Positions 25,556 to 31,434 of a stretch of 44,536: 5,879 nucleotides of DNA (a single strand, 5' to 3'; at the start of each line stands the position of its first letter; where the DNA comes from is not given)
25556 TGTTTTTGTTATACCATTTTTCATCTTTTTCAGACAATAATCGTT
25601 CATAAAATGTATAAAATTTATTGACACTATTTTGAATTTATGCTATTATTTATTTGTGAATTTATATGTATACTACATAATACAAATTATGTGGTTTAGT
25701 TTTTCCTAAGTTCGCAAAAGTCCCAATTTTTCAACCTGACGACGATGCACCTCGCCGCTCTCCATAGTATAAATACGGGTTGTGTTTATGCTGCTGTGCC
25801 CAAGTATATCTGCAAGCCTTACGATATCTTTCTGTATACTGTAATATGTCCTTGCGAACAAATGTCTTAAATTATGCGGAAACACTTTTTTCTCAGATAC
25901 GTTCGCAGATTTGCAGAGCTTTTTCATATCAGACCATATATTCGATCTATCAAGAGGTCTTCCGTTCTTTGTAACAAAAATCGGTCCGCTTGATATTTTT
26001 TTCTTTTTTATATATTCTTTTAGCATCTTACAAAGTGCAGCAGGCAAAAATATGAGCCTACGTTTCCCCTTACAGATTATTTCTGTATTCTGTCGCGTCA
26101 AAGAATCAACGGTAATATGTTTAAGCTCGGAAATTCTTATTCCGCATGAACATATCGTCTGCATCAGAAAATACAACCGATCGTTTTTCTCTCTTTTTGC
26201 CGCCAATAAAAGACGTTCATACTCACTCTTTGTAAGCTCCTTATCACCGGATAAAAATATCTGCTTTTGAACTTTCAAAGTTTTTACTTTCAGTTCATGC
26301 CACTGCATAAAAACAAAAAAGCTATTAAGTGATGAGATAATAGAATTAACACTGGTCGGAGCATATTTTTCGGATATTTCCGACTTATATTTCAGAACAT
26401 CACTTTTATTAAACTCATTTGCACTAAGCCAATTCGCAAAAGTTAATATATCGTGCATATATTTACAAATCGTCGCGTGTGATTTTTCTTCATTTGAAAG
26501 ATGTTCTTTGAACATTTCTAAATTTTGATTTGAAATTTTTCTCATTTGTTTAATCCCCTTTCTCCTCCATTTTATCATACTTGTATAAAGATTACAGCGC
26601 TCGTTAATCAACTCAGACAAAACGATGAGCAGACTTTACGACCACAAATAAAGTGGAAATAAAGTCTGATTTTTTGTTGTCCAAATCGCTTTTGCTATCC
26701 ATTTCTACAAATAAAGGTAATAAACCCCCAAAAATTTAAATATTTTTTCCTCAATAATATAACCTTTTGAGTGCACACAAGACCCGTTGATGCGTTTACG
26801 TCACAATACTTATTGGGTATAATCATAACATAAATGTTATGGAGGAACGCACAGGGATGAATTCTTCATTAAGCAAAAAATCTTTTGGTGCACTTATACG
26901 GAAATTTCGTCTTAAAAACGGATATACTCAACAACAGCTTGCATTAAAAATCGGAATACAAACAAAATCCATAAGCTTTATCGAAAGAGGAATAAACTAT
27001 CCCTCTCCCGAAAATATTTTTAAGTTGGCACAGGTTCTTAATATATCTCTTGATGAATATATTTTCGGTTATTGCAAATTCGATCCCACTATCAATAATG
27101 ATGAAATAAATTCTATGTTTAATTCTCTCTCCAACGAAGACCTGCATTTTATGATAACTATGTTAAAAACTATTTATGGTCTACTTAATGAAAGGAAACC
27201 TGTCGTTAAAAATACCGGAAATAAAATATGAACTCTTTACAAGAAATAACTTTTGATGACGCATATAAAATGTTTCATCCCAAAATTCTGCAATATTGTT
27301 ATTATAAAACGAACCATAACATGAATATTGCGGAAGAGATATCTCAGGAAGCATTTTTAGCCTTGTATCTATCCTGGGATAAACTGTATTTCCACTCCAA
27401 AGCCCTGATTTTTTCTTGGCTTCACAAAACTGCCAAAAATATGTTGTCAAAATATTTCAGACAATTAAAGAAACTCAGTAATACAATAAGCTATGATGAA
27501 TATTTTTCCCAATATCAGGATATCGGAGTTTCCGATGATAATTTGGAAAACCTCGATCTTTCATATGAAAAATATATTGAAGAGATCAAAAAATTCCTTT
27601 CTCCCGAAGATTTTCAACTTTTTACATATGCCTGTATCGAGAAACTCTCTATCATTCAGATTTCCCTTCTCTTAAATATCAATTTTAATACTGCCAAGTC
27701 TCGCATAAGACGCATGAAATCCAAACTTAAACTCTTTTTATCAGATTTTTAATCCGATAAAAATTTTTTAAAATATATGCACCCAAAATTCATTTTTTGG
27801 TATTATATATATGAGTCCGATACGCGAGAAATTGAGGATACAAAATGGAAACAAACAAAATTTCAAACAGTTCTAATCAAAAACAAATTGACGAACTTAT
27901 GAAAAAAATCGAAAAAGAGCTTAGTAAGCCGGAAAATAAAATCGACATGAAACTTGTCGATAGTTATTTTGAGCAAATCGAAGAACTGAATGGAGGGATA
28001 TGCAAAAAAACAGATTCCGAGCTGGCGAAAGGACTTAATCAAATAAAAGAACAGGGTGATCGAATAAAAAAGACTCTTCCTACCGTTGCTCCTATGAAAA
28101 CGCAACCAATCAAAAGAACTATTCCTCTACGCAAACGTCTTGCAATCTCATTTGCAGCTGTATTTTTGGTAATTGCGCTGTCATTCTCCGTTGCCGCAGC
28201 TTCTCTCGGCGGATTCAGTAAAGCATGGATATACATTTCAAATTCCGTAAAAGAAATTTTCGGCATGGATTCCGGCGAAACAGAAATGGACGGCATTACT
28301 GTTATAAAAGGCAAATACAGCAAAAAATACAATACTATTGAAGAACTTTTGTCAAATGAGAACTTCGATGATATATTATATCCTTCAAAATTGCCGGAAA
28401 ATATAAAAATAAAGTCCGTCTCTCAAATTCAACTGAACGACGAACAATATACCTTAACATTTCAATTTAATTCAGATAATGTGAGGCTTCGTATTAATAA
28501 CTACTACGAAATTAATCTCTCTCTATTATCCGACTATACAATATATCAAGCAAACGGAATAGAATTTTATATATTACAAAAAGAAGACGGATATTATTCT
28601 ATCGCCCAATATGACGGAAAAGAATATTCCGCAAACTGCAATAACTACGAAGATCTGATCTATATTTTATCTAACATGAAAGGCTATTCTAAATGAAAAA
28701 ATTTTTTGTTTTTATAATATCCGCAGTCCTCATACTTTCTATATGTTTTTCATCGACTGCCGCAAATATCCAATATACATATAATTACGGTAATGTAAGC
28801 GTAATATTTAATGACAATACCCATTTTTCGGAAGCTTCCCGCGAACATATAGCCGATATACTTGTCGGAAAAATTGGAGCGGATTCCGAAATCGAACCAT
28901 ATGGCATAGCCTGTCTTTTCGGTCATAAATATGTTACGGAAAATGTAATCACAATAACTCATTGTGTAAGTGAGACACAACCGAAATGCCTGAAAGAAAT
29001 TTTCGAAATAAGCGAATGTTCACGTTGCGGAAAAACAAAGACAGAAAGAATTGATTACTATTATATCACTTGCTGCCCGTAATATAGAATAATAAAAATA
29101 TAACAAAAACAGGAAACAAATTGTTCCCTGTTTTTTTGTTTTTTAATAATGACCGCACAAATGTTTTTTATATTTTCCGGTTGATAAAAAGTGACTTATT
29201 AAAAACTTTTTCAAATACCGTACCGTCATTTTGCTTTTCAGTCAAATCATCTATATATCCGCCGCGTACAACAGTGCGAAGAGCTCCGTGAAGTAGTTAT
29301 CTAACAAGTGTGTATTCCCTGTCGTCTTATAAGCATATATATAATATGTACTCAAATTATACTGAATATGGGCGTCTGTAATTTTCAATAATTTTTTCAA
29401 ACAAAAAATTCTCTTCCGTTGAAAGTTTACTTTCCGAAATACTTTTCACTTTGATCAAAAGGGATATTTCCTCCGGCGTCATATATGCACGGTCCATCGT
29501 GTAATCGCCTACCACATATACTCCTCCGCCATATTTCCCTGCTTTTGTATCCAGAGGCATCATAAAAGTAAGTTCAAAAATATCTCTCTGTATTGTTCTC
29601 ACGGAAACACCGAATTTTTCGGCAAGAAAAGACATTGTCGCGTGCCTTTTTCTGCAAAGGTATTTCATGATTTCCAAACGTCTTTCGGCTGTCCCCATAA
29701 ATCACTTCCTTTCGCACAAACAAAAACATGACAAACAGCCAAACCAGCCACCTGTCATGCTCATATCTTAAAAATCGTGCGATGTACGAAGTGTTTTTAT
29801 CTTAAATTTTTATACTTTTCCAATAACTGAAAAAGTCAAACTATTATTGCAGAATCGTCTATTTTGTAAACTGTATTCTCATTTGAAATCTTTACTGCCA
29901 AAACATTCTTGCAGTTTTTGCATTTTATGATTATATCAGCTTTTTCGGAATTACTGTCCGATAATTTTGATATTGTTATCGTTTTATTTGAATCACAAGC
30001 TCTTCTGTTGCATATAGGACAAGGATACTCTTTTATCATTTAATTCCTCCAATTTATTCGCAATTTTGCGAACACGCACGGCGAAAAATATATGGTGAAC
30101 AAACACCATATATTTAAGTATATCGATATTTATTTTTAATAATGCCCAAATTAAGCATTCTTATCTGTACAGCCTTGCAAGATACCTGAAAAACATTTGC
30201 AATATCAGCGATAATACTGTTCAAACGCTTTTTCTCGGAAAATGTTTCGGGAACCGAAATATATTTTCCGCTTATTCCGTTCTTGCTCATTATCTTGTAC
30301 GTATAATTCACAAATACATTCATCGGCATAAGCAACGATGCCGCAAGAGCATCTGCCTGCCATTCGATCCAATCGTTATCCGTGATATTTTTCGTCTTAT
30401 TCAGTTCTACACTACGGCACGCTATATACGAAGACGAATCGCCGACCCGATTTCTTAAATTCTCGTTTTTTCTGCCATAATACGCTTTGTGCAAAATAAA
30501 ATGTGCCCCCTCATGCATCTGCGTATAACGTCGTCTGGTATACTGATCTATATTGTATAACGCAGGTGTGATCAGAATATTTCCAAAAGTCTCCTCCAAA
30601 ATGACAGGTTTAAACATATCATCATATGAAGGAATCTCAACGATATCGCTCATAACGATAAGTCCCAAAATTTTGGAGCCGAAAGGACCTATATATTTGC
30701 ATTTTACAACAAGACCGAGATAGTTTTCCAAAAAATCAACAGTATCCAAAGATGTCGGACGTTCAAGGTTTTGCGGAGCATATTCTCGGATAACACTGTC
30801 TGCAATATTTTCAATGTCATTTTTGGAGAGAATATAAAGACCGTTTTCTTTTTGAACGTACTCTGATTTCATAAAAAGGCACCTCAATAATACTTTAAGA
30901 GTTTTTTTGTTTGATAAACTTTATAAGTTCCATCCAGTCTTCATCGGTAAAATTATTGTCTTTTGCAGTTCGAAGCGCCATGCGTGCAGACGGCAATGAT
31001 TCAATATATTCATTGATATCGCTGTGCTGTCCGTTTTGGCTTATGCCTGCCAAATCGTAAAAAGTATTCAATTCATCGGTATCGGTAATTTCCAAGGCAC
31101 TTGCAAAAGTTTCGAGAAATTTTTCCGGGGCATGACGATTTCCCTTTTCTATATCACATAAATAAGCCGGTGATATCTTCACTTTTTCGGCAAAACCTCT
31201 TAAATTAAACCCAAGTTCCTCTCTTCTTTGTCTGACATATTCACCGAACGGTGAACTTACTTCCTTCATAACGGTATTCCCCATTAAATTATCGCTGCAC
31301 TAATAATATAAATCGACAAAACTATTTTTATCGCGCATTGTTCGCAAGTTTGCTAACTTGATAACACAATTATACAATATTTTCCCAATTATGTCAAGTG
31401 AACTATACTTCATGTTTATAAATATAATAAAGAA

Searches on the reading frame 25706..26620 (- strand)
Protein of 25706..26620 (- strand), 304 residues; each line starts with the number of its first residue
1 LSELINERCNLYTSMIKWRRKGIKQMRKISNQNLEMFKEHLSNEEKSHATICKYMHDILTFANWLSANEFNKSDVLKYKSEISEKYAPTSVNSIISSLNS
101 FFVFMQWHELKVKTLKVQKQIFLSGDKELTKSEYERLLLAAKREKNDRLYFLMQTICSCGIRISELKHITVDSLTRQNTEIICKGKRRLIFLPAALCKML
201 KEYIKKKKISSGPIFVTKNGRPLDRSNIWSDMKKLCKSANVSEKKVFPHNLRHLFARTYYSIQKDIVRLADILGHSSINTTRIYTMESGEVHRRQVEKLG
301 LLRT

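Call 23: search_protein_families(library=pfam, proteins=[window:25706-26620:-], max_evalue=0.001)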
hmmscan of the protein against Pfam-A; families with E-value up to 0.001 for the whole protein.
window:25706-26620:- (304 aa): 3 families
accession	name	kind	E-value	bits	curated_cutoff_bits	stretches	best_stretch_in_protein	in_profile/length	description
PF00589.27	Phage_integrase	-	4.7e-29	101.8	27.1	1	128-286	2-167/172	Phage integrase family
PF02899.23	Phage_int_SAM_1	-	6.1e-09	36.5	22.3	1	35-107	2-81/83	Phage integrase, N-terminal SAM-like domain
PF13495.12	Phage_int_SAM_4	-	5.6e-05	23.9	27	1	34-102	2-75/85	Phage integrase, N-terminal SAM-like domain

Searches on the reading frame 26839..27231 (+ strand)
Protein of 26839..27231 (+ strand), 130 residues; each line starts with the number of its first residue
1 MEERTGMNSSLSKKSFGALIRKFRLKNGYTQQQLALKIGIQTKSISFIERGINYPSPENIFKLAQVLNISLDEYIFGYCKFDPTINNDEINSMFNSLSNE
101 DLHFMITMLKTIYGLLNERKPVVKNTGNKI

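Call 8: search_protein_families(library=pfam, proteins=[window:26839-27231:+], max_evalue=0.01)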
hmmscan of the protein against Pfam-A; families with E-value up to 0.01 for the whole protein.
window:26839-27231:+ (130 aa): 4 families
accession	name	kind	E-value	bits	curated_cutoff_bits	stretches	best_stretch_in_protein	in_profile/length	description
PF01381.28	HTH_3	-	2.1e-17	63.4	23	1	20-73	1-54/55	Helix-turn-helix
PF12844.13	HTH_19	-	4.1e-09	36.7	30.2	1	17-77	1-61/64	Helix-turn-helix domain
PF13560.12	HTH_31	-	1.8e-06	28.6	27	1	16-73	2-60/64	Helix-turn-helix domain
PF13443.12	HTH_26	-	0.0028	18.3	22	1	20-73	2-56/63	Cro/C1-type HTH DNA-binding domain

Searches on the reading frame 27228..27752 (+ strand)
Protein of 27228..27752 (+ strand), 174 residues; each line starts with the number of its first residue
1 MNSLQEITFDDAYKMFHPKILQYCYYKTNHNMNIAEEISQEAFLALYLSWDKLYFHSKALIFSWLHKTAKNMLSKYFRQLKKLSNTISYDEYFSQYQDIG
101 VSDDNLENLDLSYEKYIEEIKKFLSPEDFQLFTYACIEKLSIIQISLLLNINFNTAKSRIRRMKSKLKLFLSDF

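Call 8: search_protein_families(library=pfam, proteins=[window:27228-27752:+], max_evalue=0.01)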
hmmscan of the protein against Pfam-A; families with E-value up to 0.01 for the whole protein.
window:27228-27752:+ (174 aa): 4 families
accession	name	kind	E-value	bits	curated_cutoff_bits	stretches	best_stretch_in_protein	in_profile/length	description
PF04542.20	Sigma70_r2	-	6.8e-06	26.2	24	1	13-81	2-69/71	Sigma-70 region 2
PF08281.18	Sigma70_r4_2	-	0.00026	21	25.7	1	124-167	11-54/54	Sigma-70, region 4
PF17452.7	YnfE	-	0.0022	18.7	25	1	72-138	2-62/78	Uncharacterized YnfE-like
PF21650.2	DnaG_cat_HB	-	0.0051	17.3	27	0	101-154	10-58/63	DNA primase DnaG, catalytic core, helical bundle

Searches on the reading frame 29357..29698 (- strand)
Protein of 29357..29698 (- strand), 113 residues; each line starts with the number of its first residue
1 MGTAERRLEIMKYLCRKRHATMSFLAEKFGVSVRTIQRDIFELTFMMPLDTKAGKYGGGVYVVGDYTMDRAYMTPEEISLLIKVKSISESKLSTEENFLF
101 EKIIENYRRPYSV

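Call 8: search_protein_families(library=pfam, proteins=[window:29357-29698:-], max_evalue=0.01)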
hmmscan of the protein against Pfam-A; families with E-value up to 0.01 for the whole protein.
window:29357-29698:- (113 aa): 8 families
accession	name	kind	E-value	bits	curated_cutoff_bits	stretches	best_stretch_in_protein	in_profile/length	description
PF08279.18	HTH_11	-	1.8e-09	37.7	25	1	6-57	1-53/55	HTH domain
PF08220.18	HTH_DeoR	-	1.6e-06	28.2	21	1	6-44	1-39/57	DeoR-like helix-turn-helix domain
PF08280.17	HTH_Mga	-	0.00045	20.6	23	1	6-46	6-48/59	M protein trans-acting positive regulator (MGA) HTH domain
PF12116.14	SpoIIID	-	0.00054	20.5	27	1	5-42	6-42/82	Stage III sporulation protein D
PF25212.1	HVO_A0114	-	0.0029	17.8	27.6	0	5-44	22-61/84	HVO_A0114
PF13730.12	HTH_36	-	0.0038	17.4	25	1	20-43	26-49/55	Helix-turn-helix domain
PF19187.6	HTH_PafC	-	0.0069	16.6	32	0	6-45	5-44/115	PafC helix-turn-helix domain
PF05043.19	Mga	-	0.0082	17.1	21.1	0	8-43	19-54/87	Mga helix-turn-helix domain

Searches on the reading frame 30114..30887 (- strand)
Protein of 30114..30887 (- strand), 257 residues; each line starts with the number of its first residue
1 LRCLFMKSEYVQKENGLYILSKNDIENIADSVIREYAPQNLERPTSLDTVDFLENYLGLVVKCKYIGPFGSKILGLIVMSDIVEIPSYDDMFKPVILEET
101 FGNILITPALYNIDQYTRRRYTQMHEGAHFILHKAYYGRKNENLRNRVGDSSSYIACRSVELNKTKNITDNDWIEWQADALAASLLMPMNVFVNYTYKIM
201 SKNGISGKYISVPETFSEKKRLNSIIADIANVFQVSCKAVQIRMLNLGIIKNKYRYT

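Call 3: search_protein_families(library=pfam, proteins=[window:30114-30887:-], max_evalue=0.01)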
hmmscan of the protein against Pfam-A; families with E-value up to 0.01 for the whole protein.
window:30114-30887:- (257 aa): 1 family
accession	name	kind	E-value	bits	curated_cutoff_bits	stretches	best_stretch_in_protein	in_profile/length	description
PF06114.19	Peptidase_M78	-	4.9e-07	30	22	1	117-244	40-122/123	IrrE N-terminal-like domain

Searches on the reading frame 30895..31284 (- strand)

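Call 3: search_protein_families(library=pfam, proteins=[window:30895-31284:-], max_evalue=0.01)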
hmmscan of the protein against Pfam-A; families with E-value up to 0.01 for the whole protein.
window:30895-31284:- (129 aa): 4 families
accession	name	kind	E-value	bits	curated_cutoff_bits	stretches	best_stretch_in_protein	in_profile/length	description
PF13560.12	HTH_31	-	1.8e-08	35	27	1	13-69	2-59/64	Helix-turn-helix domain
PF01381.28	HTH_3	-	8.4e-07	29.4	23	1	17-70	1-53/55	Helix-turn-helix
PF12844.13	HTH_19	-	1.8e-06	28.2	30.2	1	14-72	1-58/64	Helix-turn-helix domain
PF13413.12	HTH_25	-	2.4e-05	24.5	24.6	1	18-66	3-57/62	Helix-turn-helix domain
